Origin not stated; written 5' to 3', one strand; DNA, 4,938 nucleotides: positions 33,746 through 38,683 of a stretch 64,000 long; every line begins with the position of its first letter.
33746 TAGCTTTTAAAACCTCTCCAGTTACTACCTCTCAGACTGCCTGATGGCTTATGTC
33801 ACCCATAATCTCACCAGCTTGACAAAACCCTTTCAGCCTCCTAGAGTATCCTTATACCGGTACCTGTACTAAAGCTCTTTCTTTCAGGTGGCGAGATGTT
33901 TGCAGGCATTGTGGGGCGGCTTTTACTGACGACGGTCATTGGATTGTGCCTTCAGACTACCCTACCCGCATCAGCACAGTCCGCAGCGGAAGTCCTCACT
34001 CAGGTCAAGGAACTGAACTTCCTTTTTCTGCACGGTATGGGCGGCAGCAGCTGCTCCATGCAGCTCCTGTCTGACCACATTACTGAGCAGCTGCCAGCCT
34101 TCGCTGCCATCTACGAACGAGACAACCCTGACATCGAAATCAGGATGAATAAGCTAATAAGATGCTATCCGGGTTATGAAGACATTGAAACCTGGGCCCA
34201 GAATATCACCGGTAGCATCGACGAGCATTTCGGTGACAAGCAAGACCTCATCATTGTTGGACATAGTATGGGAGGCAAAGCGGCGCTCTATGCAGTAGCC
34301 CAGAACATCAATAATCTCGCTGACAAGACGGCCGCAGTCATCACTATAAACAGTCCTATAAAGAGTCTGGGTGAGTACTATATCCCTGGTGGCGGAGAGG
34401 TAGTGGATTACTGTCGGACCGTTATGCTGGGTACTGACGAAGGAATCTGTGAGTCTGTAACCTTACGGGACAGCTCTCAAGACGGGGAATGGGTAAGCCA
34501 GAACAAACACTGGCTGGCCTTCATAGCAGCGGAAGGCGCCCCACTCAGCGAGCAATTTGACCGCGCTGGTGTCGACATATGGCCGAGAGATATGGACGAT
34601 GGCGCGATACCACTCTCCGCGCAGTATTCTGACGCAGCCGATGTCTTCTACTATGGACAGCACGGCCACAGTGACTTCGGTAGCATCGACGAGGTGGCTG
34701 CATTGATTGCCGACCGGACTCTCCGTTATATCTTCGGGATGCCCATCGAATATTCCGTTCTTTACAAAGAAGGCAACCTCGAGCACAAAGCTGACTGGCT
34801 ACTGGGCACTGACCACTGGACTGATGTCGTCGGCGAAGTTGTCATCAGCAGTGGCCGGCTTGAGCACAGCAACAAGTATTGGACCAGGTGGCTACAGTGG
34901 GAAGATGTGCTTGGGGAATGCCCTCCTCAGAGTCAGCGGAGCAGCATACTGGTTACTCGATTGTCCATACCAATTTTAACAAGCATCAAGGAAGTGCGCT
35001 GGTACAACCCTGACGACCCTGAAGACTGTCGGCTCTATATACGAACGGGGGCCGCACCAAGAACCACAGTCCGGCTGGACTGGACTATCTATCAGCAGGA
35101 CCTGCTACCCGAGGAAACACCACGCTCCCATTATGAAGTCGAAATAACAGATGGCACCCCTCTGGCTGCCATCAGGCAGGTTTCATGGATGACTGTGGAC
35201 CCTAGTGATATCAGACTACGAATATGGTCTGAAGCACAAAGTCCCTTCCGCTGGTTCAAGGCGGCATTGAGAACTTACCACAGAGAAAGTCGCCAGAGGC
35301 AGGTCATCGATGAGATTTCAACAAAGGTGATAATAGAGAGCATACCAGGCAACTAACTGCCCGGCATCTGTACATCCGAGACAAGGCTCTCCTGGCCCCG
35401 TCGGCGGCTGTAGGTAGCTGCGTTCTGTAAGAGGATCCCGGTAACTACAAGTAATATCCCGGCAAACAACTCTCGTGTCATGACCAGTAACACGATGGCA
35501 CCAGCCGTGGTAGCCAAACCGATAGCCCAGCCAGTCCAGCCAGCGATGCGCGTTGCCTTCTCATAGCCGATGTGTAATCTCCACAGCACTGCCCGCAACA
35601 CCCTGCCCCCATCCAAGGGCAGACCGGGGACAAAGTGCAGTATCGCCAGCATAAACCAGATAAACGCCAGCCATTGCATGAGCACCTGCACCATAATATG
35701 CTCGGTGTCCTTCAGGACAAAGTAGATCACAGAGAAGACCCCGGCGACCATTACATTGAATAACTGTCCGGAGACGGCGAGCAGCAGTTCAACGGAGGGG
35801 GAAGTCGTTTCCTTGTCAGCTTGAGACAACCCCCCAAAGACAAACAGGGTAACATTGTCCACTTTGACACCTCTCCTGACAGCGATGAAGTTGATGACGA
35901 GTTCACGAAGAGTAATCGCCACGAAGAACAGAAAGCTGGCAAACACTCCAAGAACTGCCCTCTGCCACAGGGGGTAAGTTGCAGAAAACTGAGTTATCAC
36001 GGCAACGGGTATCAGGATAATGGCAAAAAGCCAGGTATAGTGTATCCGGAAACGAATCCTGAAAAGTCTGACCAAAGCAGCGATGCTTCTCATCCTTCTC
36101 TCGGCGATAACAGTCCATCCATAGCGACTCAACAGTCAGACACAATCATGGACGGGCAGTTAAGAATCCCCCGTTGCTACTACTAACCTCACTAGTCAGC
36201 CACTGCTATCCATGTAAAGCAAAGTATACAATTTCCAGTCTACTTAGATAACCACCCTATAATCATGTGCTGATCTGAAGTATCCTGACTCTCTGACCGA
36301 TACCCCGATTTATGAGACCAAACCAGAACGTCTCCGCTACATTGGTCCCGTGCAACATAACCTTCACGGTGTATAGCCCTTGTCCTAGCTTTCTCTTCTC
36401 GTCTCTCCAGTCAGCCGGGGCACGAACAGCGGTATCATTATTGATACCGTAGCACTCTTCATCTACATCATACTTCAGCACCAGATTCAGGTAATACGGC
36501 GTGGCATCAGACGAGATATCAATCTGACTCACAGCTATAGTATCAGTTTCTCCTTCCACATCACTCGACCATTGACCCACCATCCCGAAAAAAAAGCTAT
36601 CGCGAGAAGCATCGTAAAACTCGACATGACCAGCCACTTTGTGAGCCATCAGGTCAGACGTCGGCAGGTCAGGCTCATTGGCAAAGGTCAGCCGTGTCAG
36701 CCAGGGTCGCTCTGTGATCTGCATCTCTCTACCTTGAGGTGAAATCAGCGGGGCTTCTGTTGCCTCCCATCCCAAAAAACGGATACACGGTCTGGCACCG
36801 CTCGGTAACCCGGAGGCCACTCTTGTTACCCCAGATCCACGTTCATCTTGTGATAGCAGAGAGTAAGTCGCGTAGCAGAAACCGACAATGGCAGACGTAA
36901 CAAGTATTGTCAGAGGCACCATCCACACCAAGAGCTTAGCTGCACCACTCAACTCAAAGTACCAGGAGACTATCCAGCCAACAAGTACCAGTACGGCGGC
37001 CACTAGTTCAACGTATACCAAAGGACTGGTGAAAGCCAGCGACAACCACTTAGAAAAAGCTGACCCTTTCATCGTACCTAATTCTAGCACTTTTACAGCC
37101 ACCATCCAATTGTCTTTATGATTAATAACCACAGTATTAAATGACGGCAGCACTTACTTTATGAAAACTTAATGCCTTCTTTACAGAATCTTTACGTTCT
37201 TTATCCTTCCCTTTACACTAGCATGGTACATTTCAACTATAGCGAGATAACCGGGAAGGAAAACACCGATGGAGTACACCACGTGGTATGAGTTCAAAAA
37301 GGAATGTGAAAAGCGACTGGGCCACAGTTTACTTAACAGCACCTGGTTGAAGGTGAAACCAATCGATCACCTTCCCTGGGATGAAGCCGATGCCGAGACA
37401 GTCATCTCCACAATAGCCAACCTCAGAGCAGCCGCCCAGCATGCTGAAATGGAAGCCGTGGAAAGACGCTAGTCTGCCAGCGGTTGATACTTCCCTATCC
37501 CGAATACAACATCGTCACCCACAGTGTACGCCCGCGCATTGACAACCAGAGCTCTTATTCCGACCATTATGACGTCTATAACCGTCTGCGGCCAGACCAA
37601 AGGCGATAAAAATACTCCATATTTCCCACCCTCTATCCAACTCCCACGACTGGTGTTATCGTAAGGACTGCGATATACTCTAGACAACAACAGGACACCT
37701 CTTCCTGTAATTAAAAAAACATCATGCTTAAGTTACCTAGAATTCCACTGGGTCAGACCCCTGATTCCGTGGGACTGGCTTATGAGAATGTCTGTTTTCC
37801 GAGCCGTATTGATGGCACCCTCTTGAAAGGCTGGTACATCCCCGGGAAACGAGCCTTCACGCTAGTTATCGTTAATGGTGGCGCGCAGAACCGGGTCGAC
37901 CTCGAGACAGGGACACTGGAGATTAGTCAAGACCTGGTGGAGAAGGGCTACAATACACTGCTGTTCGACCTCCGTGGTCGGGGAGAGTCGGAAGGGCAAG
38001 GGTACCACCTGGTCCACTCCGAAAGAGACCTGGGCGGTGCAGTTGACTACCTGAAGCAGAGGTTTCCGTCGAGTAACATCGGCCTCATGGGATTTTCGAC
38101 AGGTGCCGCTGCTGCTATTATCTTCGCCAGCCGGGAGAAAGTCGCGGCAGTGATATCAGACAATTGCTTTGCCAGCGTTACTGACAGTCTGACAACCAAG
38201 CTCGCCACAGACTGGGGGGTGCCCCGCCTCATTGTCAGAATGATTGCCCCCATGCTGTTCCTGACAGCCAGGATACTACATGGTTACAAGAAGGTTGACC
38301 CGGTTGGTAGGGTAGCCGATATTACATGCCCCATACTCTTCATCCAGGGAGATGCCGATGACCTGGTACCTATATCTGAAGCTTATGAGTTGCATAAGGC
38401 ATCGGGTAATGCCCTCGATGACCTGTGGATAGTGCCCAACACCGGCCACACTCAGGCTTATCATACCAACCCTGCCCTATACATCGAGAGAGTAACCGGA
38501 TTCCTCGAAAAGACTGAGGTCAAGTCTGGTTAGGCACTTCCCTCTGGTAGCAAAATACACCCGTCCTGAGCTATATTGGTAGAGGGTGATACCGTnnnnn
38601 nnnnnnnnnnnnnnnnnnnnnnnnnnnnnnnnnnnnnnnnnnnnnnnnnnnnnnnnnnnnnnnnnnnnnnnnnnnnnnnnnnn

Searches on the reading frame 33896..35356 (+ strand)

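Call 11: search_protein_families(library=pfam, proteins=[window:33896-35356:+])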
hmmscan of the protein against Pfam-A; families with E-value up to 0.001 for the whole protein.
window:33896-35356:+ (486 aa): 4 families
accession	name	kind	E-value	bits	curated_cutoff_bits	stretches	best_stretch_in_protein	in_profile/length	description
PF05057.20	DUF676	-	3.1e-06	27.3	20.3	1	43-154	9-124/217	Putative serine esterase (DUF676)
PF07819.20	PGAP1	-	5.9e-06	26.6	24.3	1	103-156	78-130/233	PGAP1-like alpha/beta domain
PF12697.13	Abhydrolase_6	-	0.0001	23.5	26.3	1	43-164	2-94/217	Alpha/beta hydrolase family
PF00561.26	Abhydrolase_1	-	0.0006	20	25.8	0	115-153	68-102/245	alpha/beta hydrolase fold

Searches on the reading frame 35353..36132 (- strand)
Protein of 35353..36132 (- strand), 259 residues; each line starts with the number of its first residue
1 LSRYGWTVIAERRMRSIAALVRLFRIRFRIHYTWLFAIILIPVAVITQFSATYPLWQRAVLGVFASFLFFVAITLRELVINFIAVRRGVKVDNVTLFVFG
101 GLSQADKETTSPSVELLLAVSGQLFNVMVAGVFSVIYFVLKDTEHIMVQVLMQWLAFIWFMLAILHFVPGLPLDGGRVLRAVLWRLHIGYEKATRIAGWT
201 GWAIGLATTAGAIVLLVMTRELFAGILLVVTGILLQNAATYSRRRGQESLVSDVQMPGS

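Call 73: search_protein_families(library=pfam, proteins=[window:35353-36132:-], max_evalue=0.00001)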
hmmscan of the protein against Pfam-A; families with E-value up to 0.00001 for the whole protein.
window:35353-36132:- (259 aa): 1 family
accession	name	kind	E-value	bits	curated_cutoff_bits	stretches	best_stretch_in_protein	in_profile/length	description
PF02163.28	Peptidase_M50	-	4.2e-10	39.8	27.2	1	36-205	49-218/221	Peptidase family M50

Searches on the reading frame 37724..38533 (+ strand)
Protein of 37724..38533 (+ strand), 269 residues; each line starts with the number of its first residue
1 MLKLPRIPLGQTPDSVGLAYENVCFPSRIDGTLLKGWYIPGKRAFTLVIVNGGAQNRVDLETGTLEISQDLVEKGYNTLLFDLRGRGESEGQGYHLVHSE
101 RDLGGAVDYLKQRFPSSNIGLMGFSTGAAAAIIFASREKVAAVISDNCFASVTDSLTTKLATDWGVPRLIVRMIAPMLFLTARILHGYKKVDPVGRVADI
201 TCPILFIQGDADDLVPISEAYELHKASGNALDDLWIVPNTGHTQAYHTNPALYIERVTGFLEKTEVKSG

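Call 11: search_protein_families(library=pfam, proteins=[window:37724-38533:+])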
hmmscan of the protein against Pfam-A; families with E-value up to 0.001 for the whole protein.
window:37724-38533:+ (269 aa): 11 families
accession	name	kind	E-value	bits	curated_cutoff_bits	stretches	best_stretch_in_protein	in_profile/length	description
PF12146.15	Hydrolase_4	-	5.5e-14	52.5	27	1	66-139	22-98/239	Serine aminopeptidase, S33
PF00561.26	Abhydrolase_1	-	4e-12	46.8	25.8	1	47-169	3-123/245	alpha/beta hydrolase fold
PF12697.13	Abhydrolase_6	-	2.3e-09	38.7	26.3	1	48-255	2-216/217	Alpha/beta hydrolase family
PF00326.27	Peptidase_S9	-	9.6e-09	35.5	22.6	1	72-263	11-208/213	Prolyl oligopeptidase family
PF01738.24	DLH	-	4.3e-08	33.4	21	0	65-145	31-126/217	Dienelactone hydrolase family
PF20434.5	BD-FAE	-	5e-08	33.1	26.8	1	46-225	15-213/215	BD-FAE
PF02129.25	Peptidase_S15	-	5.7e-08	33.2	23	1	69-154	45-134/262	X-Pro dipeptidyl-peptidase (S15 family)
PF03959.19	FSH1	-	5.8e-06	26.6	21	1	107-230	93-189/211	Serine hydrolase (FSH1)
PF08840.17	BAAT_C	-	0.00014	22.4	20.9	1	106-242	9-158/210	BAAT / Acyl-CoA thioester hydrolase C terminal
PF08386.16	Abhydrolase_4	-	0.00022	21.8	21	1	200-266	33-96/103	TAP-like protein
PF02230.22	Abhydrolase_2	-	0.00022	21.5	23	0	110-157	98-147/217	Phospholipase/Carboxylesterase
